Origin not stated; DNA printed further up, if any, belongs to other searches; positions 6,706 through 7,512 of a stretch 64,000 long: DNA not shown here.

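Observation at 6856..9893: XRE regulator, PD-(D/E)XK nuclease-SF1 helicase (DUF2075-type) and Nudix cassette: candidate defence module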

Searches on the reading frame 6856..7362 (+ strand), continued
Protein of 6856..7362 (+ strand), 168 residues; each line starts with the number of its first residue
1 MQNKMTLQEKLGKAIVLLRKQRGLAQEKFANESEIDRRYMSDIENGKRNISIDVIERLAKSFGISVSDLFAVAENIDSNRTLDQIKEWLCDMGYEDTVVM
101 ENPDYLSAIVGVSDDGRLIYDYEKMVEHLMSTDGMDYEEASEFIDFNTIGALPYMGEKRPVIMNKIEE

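Call 80: fold_search(model_id=the predicted structure, library=viral)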
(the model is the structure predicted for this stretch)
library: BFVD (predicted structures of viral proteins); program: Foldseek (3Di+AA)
matches with E <= 10: 1240; with E <= 0.001: 18
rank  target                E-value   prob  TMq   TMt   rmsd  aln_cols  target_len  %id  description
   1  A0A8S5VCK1            1.6e-05  1.00  0.36  0.39  13.9       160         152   28  Uncharacterized protein [Siphoviridae sp. ctDXu9]
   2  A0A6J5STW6            2.5e-05  1.00  0.41  0.71   0.7        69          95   38  Couple_hipB, transcriptional regulator, y4mF family [uncultured Caudovirales phage]
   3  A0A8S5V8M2            7.5e-05  1.00  0.40  0.33  17.4       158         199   23  Helix-turn-helix domain protein [Myoviridae sp. ctDzM5]
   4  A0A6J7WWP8            8.0e-05  1.00  0.41  0.30  14.0       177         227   21  TtrR Response regulator [uncultured Caudovirales phage]
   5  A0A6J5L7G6            1.8e-04  1.00  0.42  0.85   0.9        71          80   25  HTH_XRE domain containing protein [uncultured Caudovirales phage]
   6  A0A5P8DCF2            2.2e-04  1.00  0.38  0.45  17.3       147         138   18  Helix-turn-helix DNA binding protein [Gordonia phage Denise]
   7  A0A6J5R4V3            2.4e-04  1.00  0.35  0.60  10.2        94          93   31  Uncharacterized protein [uncultured Caudovirales phage]
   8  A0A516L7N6            3.9e-04  1.00  0.36  0.43  11.5       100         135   24  (no name in the UniProt tables at hand)
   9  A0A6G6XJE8            4.1e-04  1.00  0.38  0.37  15.4       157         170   18  Immunity repressor [Gordonia phage Skog]
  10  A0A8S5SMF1            5.3e-04  1.00  0.37  0.38  19.0       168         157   22  Helix-turn-helix domain protein [Siphoviridae sp. ctNHp14]
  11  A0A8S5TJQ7            5.6e-04  1.00  0.40  0.58  15.2       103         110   20  Helix-turn-helix domain protein [Siphoviridae sp. ctwQT14]
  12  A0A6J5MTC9            6.3e-04  1.00  0.41  0.71   1.0        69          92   22  HTH_XRE domain containing protein [uncultured Caudovirales phage]
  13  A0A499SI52            6.6e-04  1.00  0.38  0.89   1.1        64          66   33  (no name in the UniProt tables at hand)
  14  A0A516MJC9            6.6e-04  1.00  0.37  0.68  11.1        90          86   26  (no name in the UniProt tables at hand)
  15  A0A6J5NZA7            7.0e-04  1.00  0.34  0.58   4.3        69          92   29  Uncharacterized protein [uncultured Caudovirales phage]
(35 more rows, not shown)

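Call 81: find_encoding_contigs(protein=P0471, flank=7000, max_places=2)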
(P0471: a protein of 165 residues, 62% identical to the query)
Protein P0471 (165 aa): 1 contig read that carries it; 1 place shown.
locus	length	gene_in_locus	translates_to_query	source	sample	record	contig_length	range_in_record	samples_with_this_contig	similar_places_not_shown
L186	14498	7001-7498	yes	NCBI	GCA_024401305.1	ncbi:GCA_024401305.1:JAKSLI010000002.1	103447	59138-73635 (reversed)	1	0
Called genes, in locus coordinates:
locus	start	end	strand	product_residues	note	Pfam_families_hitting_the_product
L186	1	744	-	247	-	-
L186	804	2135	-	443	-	PF12679:ABC2_membrane_2 (weak), PF12698:ABC2_membrane_3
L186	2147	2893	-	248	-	PF00005:ABC_tran, PF13304:AAA_21 (weak)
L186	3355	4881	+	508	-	PF04326:SLFN_AlbA_2, PF13749:HATPase_c_4, PF08279:HTH_11 (weak), PF13412:HTH_24 (weak)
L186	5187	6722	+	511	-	PF04326:SLFN_AlbA_2, PF13749:HATPase_c_4, PF13412:HTH_24 (weak)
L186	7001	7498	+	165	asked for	PF13560:HTH_31, PF01381:HTH_3, PF12844:HTH_19, PF13443:HTH_26 (weak)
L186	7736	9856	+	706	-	PF09848:SLFN-g3_helicase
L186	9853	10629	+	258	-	-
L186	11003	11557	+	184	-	-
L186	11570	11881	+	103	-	PF13443:HTH_26 (weak), PF01381:HTH_3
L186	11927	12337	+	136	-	PF00293:NUDIX, PF14815:NUDIX_4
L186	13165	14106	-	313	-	PF01380:SIS, PF00571:CBS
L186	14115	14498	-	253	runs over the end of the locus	PF00793:DAHP_synth_1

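Call 82: find_encoding_contigs(protein=P0465, flank=7000, max_places=2)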
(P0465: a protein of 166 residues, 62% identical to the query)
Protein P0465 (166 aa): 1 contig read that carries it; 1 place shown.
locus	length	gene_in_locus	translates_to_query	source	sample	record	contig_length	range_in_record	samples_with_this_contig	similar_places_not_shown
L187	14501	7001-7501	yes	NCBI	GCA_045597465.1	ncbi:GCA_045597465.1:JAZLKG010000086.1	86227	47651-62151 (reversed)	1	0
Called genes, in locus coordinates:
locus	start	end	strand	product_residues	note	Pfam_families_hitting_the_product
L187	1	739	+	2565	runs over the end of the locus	PF18998:Flg_new_2 (faint), PF09479:Flg_new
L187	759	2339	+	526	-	PF13505:OMP_b-brl (faint), PF13568:OMP_b-brl_2 (faint), PF00691:OmpA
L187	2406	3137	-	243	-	PF01925:TauE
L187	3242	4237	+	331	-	PF07228:SpoIIE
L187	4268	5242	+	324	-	PF07228:SpoIIE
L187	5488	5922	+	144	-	-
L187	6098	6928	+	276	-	PF00520:Ion_trans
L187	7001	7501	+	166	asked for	PF13560:HTH_31, PF13744:HTH_37 (weak), PF01381:HTH_3, PF12844:HTH_19, PF13443:HTH_26 (weak)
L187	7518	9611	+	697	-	PF09848:SLFN-g3_helicase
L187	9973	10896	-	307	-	PF21957:Zn_ribbon_16, PF19898:DUF6371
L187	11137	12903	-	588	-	PF06048:DUF927, PF19263:DUF5906 (faint)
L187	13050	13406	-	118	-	-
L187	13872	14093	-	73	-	-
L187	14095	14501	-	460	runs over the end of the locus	-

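Call 83: find_encoding_contigs(protein=P0443, flank=7000, max_places=3)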
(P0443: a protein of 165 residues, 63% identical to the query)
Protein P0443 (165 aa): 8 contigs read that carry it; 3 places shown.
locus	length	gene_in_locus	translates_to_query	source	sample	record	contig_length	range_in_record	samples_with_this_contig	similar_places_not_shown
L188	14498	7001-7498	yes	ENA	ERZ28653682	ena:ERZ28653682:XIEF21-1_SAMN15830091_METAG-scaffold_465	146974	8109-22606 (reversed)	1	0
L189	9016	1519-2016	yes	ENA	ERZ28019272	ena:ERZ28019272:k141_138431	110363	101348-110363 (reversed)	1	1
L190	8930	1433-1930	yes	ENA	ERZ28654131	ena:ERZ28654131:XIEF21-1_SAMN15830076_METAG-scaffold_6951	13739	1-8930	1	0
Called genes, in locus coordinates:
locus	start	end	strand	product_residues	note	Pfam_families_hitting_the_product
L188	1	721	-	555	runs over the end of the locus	PF01855:POR_N, PF02775:TPP_enzyme_C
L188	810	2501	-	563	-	-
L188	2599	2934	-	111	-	PF12441:CopG_antitoxin (weak)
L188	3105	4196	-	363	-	PF10543:ORF6N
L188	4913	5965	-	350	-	PF17761:DUF1016_N, PF06250:YhcG_C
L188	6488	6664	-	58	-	-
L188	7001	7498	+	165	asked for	PF13560:HTH_31, PF01381:HTH_3, PF12844:HTH_19, PF13443:HTH_26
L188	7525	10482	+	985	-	PF13091:PLDc_2 (weak), PF00270:DEAD, PF04851:ResIII, PF18766:SWI2_SNF2, PF00271:Helicase_C, PF26350:DUF8090, PF11907:DUF3427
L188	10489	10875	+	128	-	PF00293:NUDIX, PF14815:NUDIX_4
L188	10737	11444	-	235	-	PF00239:Resolvase, PF02796:HTH_7 (weak)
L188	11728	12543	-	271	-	-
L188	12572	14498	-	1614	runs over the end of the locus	PF00270:DEAD, PF00271:Helicase_C, PF00270:DEAD (weak), PF00580:UvrD-helicase, PF02562:PhoH (weak), PF13245:AAA_19, PF13361:UvrD_C, PF13538:UvrD_C_2, +6 more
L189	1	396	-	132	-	?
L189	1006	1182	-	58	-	-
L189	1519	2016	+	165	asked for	PF13560:HTH_31, PF01381:HTH_3, PF12844:HTH_19, PF13443:HTH_26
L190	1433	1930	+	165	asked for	PF13560:HTH_31, PF01381:HTH_3, PF12844:HTH_19, PF13443:HTH_26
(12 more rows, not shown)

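Call 86: search_protein_families(library=padloc, proteins=[L180:7501-10614:+, L180:10766-11206:+, L188:7525-10479:+, L186:9853-10626:+, L186:11003-11554:+, L175:7569-9710:+, L187:7518-9608:+], max_evalue=0.00001)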
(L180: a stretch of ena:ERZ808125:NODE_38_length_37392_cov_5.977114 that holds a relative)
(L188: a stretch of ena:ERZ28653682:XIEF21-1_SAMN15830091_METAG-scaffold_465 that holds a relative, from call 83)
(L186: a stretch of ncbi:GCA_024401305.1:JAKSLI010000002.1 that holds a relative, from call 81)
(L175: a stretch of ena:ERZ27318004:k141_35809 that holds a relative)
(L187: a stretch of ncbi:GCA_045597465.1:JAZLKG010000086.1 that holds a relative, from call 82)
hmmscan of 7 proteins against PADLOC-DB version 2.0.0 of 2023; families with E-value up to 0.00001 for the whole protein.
L180:7501-10614:+ (1038 aa): 14 families
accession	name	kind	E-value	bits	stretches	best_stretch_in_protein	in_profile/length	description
PDLC03659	mREase_IV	-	2.2e-237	788.4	1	116-1033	16-939/945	Type IV methyl-directed restriction enzyme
PDLC03658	mREase_IV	-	4.6e-94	313.9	1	136-774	40-673/953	Type IV methyl-directed restriction enzyme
PDLC02707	PbeA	-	1.6e-39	134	2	205-504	122-455/672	PbeA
PDLC02704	PbeA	-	1.9e-28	97.4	2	564-664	549-650/682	PbeA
PDLC03049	REase_I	-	3.8e-20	69.5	1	314-660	168-540/807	Type I restriction enzyme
PDLC03047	REase_I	-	9.5e-20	68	1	302-480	331-506/1107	Type I restriction enzyme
PDLC02706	PbeA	-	1.2e-17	61.8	1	305-503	261-475/722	PbeA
PDLC02703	PbeA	-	2.3e-12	44.3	1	431-523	368-465/626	PbeA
PDLC02705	PbeA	-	1e-11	41.7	1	554-675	527-649/691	PbeA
PDLC03042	REase_I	-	9.4e-11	37.8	1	541-649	713-833/1170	Type I restriction enzyme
PDLC02870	DpdF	-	1e-07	28.8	1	553-663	227-334/534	DpdF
PDLC02861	DpdF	-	1.7e-07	28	1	540-657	227-344/611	DpdF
PDLC01089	C3a193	-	7.4e-06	22.6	0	584-661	520-595/983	poss. alt. Cas3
PDLC03928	PsyrT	-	7.6e-06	22.5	0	542-645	232-334/689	-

L180:10766-11206:+ (147 aa): 0 families

L188:7525-10479:+ (985 aa): 14 families
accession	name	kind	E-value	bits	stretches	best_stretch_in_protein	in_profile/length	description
PDLC03658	mREase_IV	-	2.5e-182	606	1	4-981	5-950/953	Type IV methyl-directed restriction enzyme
PDLC03659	mREase_IV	-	5.4e-81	270.8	1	45-638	42-630/945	Type IV methyl-directed restriction enzyme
PDLC02707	PbeA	-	4.2e-39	132.7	2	94-429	108-471/672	PbeA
PDLC02704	PbeA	-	1.9e-32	110.6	3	93-271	106-295/682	PbeA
PDLC03047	REase_I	-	4.4e-22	75.7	1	230-406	347-529/1107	Type I restriction enzyme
PDLC03049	REase_I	-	9.2e-21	71.5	1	226-571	167-538/807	Type I restriction enzyme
PDLC02706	PbeA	-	1.8e-14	51.3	1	513-572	613-672/722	PbeA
PDLC02703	PbeA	-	1.6e-13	48.1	0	97-264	113-279/626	PbeA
PDLC03597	REase_MTase_IIG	-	5.7e-12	42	1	455-568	482-604/1646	Type IIG restriction enzyme-methyltransferase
PDLC02705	PbeA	-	1.5e-09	34.6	0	510-573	571-634/691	PbeA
PDLC03042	REase_I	-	1.1e-08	31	0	244-347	462-579/1170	Type I restriction enzyme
PDLC03051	REase_MTase_I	-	3.5e-08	29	1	522-568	563-609/1591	Type I restriction enzyme-methyltransferase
PDLC03648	REase_III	-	4.1e-06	23.2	0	338-563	135-358/871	Type III restriction enzyme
PDLC03928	PsyrT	-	6.5e-06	22.7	0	452-561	243-337/689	-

L186:9853-10626:+ (258 aa): 0 families

L186:11003-11554:+ (184 aa): 2 families
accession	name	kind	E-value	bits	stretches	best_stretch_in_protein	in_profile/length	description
PDLC04756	PDC-M64B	-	6.7e-09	34.1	1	125-171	86-134/160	-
PDLC04755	PDC-M64B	-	5.4e-07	27.8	0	115-160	81-128/166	-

L175:7569-9710:+ (714 aa): 1 family
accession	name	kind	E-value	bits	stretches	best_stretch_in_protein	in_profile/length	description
PDLC05014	PDC-S41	-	1.4e-181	603.1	1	6-714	5-653/657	-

L187:7518-9608:+ (697 aa): 1 family
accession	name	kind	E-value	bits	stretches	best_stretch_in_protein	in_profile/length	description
PDLC05014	PDC-S41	-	8e-267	884.8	1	3-696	2-653/657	-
